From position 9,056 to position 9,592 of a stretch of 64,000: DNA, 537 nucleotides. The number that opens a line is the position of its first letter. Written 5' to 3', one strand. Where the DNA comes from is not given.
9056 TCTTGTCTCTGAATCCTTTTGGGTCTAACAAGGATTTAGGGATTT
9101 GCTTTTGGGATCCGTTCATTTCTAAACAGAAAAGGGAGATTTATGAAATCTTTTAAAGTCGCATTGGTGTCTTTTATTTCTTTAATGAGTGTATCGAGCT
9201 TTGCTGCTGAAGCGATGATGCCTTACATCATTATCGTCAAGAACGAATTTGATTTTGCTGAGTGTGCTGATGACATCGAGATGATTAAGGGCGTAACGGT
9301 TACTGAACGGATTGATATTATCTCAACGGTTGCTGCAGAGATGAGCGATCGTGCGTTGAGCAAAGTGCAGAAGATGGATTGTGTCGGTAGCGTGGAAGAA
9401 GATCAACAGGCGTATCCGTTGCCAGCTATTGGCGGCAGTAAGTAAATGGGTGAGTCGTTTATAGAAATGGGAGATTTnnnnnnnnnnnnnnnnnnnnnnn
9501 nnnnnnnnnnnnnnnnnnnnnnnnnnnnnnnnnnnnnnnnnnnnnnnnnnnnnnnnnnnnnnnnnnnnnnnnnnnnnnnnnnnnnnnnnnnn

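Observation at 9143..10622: Tandemly duplicated secreted inhibitor-I9-like mini-proteins translationally coupled to a cytoplasmic HTH-like protein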

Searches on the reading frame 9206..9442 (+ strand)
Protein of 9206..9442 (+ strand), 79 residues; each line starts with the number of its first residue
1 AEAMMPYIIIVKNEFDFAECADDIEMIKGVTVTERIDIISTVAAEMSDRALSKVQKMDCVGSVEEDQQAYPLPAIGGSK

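Call 17: predict_structure(alignment_id=A2)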
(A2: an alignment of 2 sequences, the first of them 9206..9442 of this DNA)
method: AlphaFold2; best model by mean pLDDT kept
length: 79 residues; sequences in the alignment: 2
mean_pLDDT: 83.7   pTM: 0.70
mean pLDDT of the five models: 83.7, 83.3, 80.3, 78.8, 66.3
residues with pLDDT >= 90: 47; 70-90: 17; 50-70: 8; < 50: 7
segments of 3 or more residues with pLDDT < 50: 70-73, 77-79
pLDDT, mean of each block of 10 residues (from residue 1): 82 92 93 87 92 94 77 49
secondary structure, 60 per line:
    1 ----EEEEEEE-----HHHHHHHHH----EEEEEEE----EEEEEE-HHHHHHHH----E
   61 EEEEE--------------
elements in order: E5-11 H17-25 E30-36 E41-46 H48-55 E60-65
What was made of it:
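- On Pfam Inhibitor_I9 (PF05922) / MEROPS I9: AF2 pLDDT 83.7 (call 17). The tail is disordered in the monomer model (call 17).
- Fold: pLDDT 83.7, b-a-b-b-a-b (call 17).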

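Call 19: search_protein_representatives(alignment_id=A2)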
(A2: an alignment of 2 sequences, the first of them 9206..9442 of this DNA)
Query: 2 sequences, 83 profile positions. Proteins with E-value up to 0.001 (for the whole library): 22; up to 1e-10: 6; up to 1e-30: 2. The best 22 are listed.
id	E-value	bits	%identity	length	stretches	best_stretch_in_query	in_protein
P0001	1.9e-45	169.0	-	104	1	1-83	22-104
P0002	6.0e-42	157.7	-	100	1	1-81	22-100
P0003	1.1e-14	70.4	-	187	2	19-76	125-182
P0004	2.5e-14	69.2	-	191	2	9-78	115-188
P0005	6.5e-12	61.5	-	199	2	5-68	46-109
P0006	4.8e-11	58.7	-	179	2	9-78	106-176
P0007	1.4e-10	57.2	-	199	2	9-76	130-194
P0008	3.7e-10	55.8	-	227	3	7-69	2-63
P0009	3.1e-09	52.9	-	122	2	17-76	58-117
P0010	1.3e-08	50.9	-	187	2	20-76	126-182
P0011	1.6e-08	50.6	-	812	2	9-74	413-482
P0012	7.2e-07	45.3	-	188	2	20-78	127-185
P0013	9.5e-07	44.9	-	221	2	19-76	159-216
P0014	2.5e-05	40.4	-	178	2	6-72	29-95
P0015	7.3e-05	38.9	-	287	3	10-73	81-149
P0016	7.7e-05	38.8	-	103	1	9-80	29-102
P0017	1.5e-04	37.9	-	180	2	8-69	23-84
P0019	5.0e-04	36.2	-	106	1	7-78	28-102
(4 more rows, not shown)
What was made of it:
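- Checked: A and B have homologs elsewhere (call 19).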

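Call 21: fold_search(model_id=the predicted structure, library=pdb)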
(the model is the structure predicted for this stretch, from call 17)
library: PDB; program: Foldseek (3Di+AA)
matches with E <= 10: 1344; with E <= 0.001: 1
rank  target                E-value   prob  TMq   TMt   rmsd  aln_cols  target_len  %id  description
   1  2z57_B                6.7e-04  1.00  0.59  0.70   3.7        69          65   26  Crystal structure of G56E-propeptide:S324A-subtilisin complex (released 2008-01-01)
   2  2z58_B                1.0e-03  1.00  0.62  0.72   3.4        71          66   25  Crystal structure of G56W-propeptide:S324A-subtilisin complex (released 2008-01-01)
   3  3whi_B                1.1e-03  1.00  0.71  0.17   1.8        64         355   26  Crystal structure of unautoprocessed form of IS1-inserted Pro-subtilisin E (released 2013-12-25)
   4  3a3o_B                1.2e-03  1.00  0.57  0.72   2.9        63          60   24  Crystal structure of complex between SA-subtilisin and Tk-propeptide with deletion of the five C-terminal residues (released 2009-08-18)
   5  2z56_B                1.3e-03  1.00  0.59  0.70   3.5        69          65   28  Crystal structure of G56S-propeptide:S324A-subtilisin complex (released 2008-01-01)
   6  2z2y_B                1.6e-03  1.00  0.60  0.71   3.5        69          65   26  Crystal structure of autoprocessed form of Tk-subtilisin (released 2007-12-04)
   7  3whi_A                2.0e-03  1.00  0.68  0.17   2.1        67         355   25  Crystal structure of unautoprocessed form of IS1-inserted Pro-subtilisin E (released 2013-12-25)
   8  3vv2_B                2.2e-03  1.00  0.59  0.70   3.2        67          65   25  Crystal structure of complex form between S324A-subtilisin and mutant Tkpro (released 2013-03-06)
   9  1spb_P                2.4e-03  1.00  0.67  0.74   1.9        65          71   26  SUBTILISIN BPN' PROSEGMENT (77 RESIDUES) COMPLEXED WITH A MUTANT SUBTILISIN BPN' (266 RESIDUES). CRYSTAL PH 4.6. CRYST (released 1995-10-15)
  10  3cnq_P                3.1e-03  1.00  0.69  0.76   3.5        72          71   26  Prosubtilisin Substrate Complex of Subtilisin SUBT_BACAM (released 2008-05-06)
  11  2zwo_B                3.5e-03  1.00  0.59  0.14   3.2        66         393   21  Crystal structure of Ca2 site mutant of Pro-S324A (released 2009-06-23)
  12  3vhq                  3.5e-03  1.00  0.57  0.13   3.1        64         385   22  Crystal structure of the Ca6 site mutant of Pro-SA-subtilisin (released 2012-07-11)
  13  3wiv_C                3.9e-03  1.00  0.58  0.13   3.3        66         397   21  Crystal structure of Pro-S324A/D356A (released 2014-10-01)
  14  1scj_B                4.5e-03  1.00  0.67  0.74   2.1        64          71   25  CRYSTAL STRUCTURE OF SUBTILISIN-PROPEPTIDE COMPLEX (released 1998-12-09)
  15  3wiu_B                5.1e-03  1.00  0.59  0.14   2.9        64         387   23  Crystal structure of Pro-S324A/L349A (released 2014-10-01)
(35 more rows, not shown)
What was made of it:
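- On Pfam Inhibitor_I9 (PF05922) / MEROPS I9: The 31 top Foldseek PDB matches are propeptides, pro-subtilases or POIA1 (call 21).
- The PDB Foldseek top 31 hits are all subtilase propeptides or POIA1, TM 0.57-0.71, 21-28% identity (call 21). The fold is generic: NapD and HMA domains appear lower in the fold search (call 21).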

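Call 25: search_protein_families(library=pfam, proteins=[P0011, P0003, P0004, P0005, P0006, P0008, P0016, P0019, P0015, P0017], max_evalue=1)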
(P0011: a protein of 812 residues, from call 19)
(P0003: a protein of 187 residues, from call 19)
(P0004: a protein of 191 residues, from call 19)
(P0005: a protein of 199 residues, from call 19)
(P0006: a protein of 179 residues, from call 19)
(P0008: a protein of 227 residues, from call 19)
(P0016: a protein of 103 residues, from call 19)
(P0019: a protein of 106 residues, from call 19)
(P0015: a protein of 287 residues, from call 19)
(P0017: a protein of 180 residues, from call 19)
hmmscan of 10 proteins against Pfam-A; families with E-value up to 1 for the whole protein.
P0011 (812 aa): 4 families
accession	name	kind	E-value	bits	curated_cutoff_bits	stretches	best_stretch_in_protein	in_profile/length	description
PF00082.27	Peptidase_S8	-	2.7e-73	247.2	21.8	2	509-790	1-280/288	Subtilase family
PF05922.21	Inhibitor_I9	-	4.6e-12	46.9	21.2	2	32-101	1-81/82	Peptidase inhibitor I9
PF22168.2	DIP2311-like_C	-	0.01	16.6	27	0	238-261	35-58/63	Transcriptional regulator DIP2311-like, C-terminal domain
PF19886.4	DUF6359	-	0.36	11.1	23.2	0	240-284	9-53/110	Domain of unknown function (DUF6359)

P0003 (187 aa): 3 families
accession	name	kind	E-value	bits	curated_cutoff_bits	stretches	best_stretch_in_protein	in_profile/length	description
PF19222.5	Noda_Vmethyltr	-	0.0096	16.1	30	0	43-91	4-51/148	Nodavirus Vmethyltransferase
PF09739.14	MCM_bind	-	0.01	14.8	25.6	1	128-182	199-252/577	Mini-chromosome maintenance replisome factor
PF05597.16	Phasin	-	0.13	12.8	28.8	1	95-167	48-119/126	Poly(hydroxyalcanoate) granule associated protein (phasin)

P0004 (191 aa): 1 family
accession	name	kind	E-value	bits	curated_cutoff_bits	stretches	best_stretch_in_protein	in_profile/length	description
PF21029.3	RMC1_N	-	0.05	14.1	27.3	0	101-147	51-96/119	Regulator of MON1-CCZ1 complex, N-terminal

P0005 (199 aa): 0 families

P0006 (179 aa): 0 families

P0008 (227 aa): 1 family
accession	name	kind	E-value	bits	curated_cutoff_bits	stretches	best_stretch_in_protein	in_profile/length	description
PF13561.12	adh_short_C2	-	0.042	13.9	27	1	158-201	50-94/236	Enoyl-(Acyl carrier protein) reductase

P0016 (103 aa): 0 families

P0019 (106 aa): 0 families

P0015 (287 aa): 1 family
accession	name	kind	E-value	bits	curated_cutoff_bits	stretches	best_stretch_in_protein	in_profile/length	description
PF18492.6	ORF_2_N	-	3.6e-06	27.6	29.2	0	74-96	50-72/122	Open reading frame 2 N-terminal domain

P0017 (180 aa): 1 family
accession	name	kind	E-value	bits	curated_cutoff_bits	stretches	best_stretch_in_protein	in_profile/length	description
PF03927.19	NapD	-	0.11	13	28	0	26-80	8-61/76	NapD protein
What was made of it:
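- On Pfam Inhibitor_I9 (PF05922) / MEROPS I9: The control P0011 scores 46.9 bits (call 25). E 1.6e-8 to P0011 propeptides (calls 19, 25).
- Sequence: the A+B profile finds a Pfam-verified S8 + Inhibitor_I9 protein at E 1.6e-8 in 1.84e9 proteins (calls 19, 25).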

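Call 30: find_homologous_proteins(query=A3, max_evalue=0.001)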
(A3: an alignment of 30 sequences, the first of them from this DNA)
Query A3 (30 sequences) (79 aa, profile of the alignment): 1 proteins with E <= 0.001 among 810 candidates.
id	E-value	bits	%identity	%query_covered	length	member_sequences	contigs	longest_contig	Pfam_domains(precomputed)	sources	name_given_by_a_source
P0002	5.3e-22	95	100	100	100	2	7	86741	-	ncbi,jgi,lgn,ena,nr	ncbi:hypothetical protein K2X30_00095 [bacterium]|jgi:hypothetical protein|nr:hypothetical protein [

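Call 31: search_solved_structures(query=A3, max_evalue=1, show_alignments=2)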
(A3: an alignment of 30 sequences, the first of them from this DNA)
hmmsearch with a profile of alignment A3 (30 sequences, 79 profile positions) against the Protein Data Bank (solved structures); distinct sequences matched with E-value up to 1: 13.
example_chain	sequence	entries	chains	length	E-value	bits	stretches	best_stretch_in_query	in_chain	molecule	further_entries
1spb_P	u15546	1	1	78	1.5e-05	27.8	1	3-71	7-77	SUBTILISIN BPN' PROSEGMENT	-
3bgo_P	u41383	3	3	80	1.9e-05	27.5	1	4-73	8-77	Subtilisin BPN'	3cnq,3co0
1scj_B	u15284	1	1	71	0.0008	22.3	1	5-70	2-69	SUBTILISIN E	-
3whi_A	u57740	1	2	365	0.0066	19.4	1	3-71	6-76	Subtilisin E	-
1mwy_A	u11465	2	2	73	0.12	15.3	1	14-56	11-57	ZntA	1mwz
8c4x_B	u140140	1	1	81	0.22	14.5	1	5-70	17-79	Protease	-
2z2y_B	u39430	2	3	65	0.3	14.1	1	32-69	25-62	Tk-subtilisin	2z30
2z56_B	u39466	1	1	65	0.31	14.1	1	32-69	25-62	Tk-subtilisin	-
3vv2_B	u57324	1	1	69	0.33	14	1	32-69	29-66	PROPEPTIDE from Tk-subtilisin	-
3a3p_B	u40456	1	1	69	0.33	13.9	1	32-69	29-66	Tk-subtilisin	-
9ues_A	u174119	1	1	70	0.34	13.9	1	32-69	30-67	Tk-subtilisin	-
3a3n_B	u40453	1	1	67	0.37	13.8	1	32-68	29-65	Tk-subtilisin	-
2z58_B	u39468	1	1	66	0.45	13.5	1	32-69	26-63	Tk-subtilisin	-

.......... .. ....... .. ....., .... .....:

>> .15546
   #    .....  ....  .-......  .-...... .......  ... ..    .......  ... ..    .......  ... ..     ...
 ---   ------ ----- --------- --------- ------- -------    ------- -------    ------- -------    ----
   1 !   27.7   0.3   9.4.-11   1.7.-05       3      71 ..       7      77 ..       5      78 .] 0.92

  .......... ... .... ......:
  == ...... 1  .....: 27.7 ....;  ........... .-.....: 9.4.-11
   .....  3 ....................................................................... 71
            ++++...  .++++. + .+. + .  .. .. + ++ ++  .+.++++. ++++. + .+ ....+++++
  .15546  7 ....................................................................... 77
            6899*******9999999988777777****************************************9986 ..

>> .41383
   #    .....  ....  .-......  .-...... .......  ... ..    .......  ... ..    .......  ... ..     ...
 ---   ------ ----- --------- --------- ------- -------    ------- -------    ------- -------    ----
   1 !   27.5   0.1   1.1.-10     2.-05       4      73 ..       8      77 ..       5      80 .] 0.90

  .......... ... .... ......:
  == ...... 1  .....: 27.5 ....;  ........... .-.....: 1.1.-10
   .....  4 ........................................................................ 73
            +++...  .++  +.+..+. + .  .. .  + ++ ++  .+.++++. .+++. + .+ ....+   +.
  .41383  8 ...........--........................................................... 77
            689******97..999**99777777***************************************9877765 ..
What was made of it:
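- Closest known: Subtilisin BPN'/E and Tk-subtilisin propeptides. Same: These are the best sequence and structure matches (calls 21, 31).
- Pro is present in 18/30 at P1' in the gap-free alignment of call 31, and in nearly all C-terminal domains.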

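Call 32: find_encoding_contigs(protein=P0003, flank=6000, max_places=3)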
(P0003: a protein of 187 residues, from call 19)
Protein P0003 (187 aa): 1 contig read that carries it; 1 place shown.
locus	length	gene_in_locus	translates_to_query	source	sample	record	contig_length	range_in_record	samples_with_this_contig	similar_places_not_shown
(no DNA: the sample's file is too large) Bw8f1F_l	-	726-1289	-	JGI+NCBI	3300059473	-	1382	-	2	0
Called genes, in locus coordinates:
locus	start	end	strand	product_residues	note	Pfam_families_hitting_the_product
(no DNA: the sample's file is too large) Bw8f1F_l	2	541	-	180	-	?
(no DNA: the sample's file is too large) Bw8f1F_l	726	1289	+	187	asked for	-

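Call 36: find_encoding_contigs(protein=P0016, flank=6000, max_places=3)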
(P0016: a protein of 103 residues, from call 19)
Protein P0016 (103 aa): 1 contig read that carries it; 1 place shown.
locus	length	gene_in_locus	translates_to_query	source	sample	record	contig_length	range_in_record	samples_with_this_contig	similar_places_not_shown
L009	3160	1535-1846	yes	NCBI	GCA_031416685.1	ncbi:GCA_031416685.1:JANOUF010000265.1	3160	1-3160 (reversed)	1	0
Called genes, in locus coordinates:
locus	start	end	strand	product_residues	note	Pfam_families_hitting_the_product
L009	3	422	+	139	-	?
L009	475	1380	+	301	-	PF00294:PfkB, PF08543:Phos_pyr_kin (weak)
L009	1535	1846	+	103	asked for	-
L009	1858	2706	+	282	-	PF14394:DUF4423 (weak)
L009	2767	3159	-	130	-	?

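Call 37: find_encoding_contigs(protein=P0005, flank=6000, max_places=3)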
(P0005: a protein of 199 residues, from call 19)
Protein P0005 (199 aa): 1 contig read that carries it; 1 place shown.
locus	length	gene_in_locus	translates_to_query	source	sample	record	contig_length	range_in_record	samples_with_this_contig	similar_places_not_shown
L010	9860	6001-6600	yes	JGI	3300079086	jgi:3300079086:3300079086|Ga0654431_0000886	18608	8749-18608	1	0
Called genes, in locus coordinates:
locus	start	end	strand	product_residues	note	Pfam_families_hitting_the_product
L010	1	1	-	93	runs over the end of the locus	-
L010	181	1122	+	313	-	-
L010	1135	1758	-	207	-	-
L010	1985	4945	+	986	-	PF01436:NHL (faint)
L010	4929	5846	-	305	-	-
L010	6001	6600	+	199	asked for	-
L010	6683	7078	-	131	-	-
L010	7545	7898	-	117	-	-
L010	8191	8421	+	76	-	PF07927:HicA_toxin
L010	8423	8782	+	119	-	PF15919:HicB_lk_antitox, PF21748:UPF0150 (faint), PF05534:HicB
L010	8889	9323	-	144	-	PF06993:DUF1304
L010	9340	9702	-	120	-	-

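Call 38: find_encoding_contigs(protein=P0006, flank=6000, max_places=3)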
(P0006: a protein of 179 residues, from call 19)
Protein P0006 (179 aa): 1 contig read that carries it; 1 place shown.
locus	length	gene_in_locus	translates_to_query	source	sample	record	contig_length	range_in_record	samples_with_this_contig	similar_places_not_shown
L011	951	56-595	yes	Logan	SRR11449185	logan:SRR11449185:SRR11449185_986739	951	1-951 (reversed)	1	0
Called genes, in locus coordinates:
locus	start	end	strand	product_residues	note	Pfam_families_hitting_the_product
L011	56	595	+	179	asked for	-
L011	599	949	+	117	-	?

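Call 39: search_protein_families(library=ncbifam, proteins=[L009:1858-2706:+, L011:599-949:+, L010:4929-5846:-, L010:6683-7078:-, L010:7545-7898:-, L010:181-1122:+], max_evalue=0.1)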
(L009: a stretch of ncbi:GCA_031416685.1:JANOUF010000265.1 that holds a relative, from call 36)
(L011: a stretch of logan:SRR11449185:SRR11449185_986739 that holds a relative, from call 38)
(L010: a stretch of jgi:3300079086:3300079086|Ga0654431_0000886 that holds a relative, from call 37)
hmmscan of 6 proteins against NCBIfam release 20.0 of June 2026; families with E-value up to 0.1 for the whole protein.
L009:1858-2706:+ (282 aa): 1 family
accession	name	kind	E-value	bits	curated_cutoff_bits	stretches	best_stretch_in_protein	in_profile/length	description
TIGR02147.1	Fsuc_second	paralog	2.3e-14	53.5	50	1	15-276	8-264/272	TIGR02147 family protein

L011:599-949:+ (117 aa): 1 family
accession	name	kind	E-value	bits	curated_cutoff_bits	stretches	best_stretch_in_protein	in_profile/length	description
TIGR02147.1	Fsuc_second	paralog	4.3e-13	49.3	50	1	23-109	15-101/272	TIGR02147 family protein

L010:4929-5846:- (305 aa): 1 family
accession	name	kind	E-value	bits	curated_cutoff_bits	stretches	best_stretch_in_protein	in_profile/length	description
TIGR02147.1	Fsuc_second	paralog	2.8e-19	69.6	50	1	32-283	14-269/272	TIGR02147 family protein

L010:6683-7078:- (131 aa): 0 families

L010:7545-7898:- (117 aa): 0 families

L010:181-1122:+ (313 aa): 0 families

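Call 40: find_encoding_contigs(protein=P0019, flank=6000, max_places=3)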
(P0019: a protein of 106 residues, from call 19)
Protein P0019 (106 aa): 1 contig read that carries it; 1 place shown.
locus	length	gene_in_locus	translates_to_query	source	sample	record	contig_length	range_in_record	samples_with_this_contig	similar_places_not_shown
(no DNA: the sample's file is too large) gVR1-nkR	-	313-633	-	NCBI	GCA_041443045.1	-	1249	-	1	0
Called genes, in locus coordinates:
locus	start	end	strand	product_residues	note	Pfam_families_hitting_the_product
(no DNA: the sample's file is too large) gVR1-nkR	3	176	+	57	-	?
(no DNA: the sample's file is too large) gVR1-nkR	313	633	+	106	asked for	-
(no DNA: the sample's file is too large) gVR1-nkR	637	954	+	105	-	-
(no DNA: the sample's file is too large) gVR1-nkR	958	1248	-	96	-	?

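Call 41: find_encoding_contigs(protein=P0004, flank=6000, max_places=3)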
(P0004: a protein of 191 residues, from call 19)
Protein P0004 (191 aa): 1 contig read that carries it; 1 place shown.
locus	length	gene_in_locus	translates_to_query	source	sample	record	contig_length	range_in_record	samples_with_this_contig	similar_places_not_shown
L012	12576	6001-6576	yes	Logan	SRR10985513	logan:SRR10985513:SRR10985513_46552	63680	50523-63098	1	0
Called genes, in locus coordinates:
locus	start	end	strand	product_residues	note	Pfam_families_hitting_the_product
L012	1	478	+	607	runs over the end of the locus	PF00069:Pkinase, PF07714:PK_Tyr_Ser-Thr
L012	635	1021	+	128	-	PF00072:Response_reg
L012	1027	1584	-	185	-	PF00857:Isochorismatase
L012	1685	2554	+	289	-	PF25212:HVO_A0114 (weak), PF00857:Isochorismatase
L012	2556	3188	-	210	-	PF00702:Hydrolase, PF12710:HAD (weak), PF13419:HAD_2, PF13242:Hydrolase_like (weak)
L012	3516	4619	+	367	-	-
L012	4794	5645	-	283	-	-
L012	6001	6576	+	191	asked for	-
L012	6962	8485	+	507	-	PF13827:DUF4189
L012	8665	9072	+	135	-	-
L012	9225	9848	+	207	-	-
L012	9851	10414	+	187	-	PF13302:Acetyltransf_3, PF00583:Acetyltransf_1 (weak)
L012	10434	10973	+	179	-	PF00583:Acetyltransf_1, PF13508:Acetyltransf_7, PF08445:FR47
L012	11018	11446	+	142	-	-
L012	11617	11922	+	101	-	PF01022:HTH_5 (weak), PF12840:HTH_20, PF24034:DUF7343 (weak), PF01047:MarR (weak)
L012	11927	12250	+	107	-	-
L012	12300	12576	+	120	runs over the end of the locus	PF04237:YjbR (weak), PF04993:TfoX_N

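Call 63: search_protein_families(library=pfam, alignment_id=A3, max_evalue=1)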
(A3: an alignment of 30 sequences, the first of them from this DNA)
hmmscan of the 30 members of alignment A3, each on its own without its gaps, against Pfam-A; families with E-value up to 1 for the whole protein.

A. member 1, seq(79 aa): 0 families

B. families by the number of members that match (of 30 scanned): 7 families
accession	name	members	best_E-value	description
PF13561.12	adh_short_C2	1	0.029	Enoyl-(Acyl carrier protein) reductase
PF09739.14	MCM_bind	1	0.036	Mini-chromosome maintenance replisome factor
PF12991.12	DUF3875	1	0.073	Domain of unknown function, B. Theta Gene description (DUF3875)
PF05597.16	Phasin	1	0.11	Poly(hydroxyalcanoate) granule associated protein (phasin)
PF11757.13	RSS_P20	1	0.17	Suppressor of RNA silencing P21-like N-terminal domain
PF23136.1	DUF7051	1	0.21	Domain of unknown function (DUF7051)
PF25822.1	UBL_USP40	1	0.23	USP40 ubiquitin-like domain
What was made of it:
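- There is no Pfam I9 hit (call 63).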

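Call 64: search_protein_families(library=ncbifam, alignment_id=A3, max_evalue=0.1)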
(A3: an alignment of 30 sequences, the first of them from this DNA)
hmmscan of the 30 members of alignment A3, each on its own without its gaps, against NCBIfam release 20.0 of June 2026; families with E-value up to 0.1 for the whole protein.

A. member 1, seq(79 aa): 1 family
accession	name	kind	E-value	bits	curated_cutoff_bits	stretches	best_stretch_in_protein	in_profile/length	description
NF006815.0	PRK09334.1-5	equivalog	0.09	13.2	235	1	26-61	28-64/118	30S ribosomal protein S25e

B. families by the number of members that match (of 30 scanned): 10 families
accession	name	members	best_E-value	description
NF049853.1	WD_0736_fam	1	0.0079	WD_0736 family protein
NF010553.0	PRK13947.1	1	0.015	shikimate kinase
NF040956.1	Arch_Xpf_endonucase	1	0.023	3'-flap repair endonuclease Xpf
NF004190.0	PRK05645.1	1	0.03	lysophospholipid acyltransferase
NF041433.1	UmoA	1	0.042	UmoA family flagellar biogenesis regulator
TIGR02052.1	MerP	1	0.042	mercury resistance system periplasmic binding protein MerP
TIGR03799.1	NOD_PanD_pyr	1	0.073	pyridoxal-dependent aspartate 1-decarboxylase PanP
NF008571.0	PRK11523.1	1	0.079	transcriptional regulator ExuR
NF005684.0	PRK07482.1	1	0.087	hypothetical protein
NF006815.0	PRK09334.1-5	1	0.09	30S ribosomal protein S25e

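Call 79: find_encoding_contigs(protein=P0014, flank=6000, max_places=2)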
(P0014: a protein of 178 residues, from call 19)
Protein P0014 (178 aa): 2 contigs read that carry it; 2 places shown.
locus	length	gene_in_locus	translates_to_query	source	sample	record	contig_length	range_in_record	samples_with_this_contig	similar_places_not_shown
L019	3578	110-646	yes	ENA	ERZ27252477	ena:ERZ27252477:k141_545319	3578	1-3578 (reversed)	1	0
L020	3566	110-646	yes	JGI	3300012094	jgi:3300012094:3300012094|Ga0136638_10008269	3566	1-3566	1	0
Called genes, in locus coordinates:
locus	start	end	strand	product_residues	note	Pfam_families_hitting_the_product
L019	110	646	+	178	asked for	-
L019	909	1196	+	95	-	-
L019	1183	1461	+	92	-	PF12441:CopG_antitoxin (weak)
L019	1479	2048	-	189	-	-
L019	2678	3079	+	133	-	-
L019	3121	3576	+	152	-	?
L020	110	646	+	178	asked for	-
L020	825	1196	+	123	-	-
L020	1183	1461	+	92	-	PF12441:CopG_antitoxin (weak)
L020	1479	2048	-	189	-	-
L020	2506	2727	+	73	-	-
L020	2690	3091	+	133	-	-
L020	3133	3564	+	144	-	?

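Call 80: find_encoding_contigs(protein=P0017, flank=6000, max_places=2)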
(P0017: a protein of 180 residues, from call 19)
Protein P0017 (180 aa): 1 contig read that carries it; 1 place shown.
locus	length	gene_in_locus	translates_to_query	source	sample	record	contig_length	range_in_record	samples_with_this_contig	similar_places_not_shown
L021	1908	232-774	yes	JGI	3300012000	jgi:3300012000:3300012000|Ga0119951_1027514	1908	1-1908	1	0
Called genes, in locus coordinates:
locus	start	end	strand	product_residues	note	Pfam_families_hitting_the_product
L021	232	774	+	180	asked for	-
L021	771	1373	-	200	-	-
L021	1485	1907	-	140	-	?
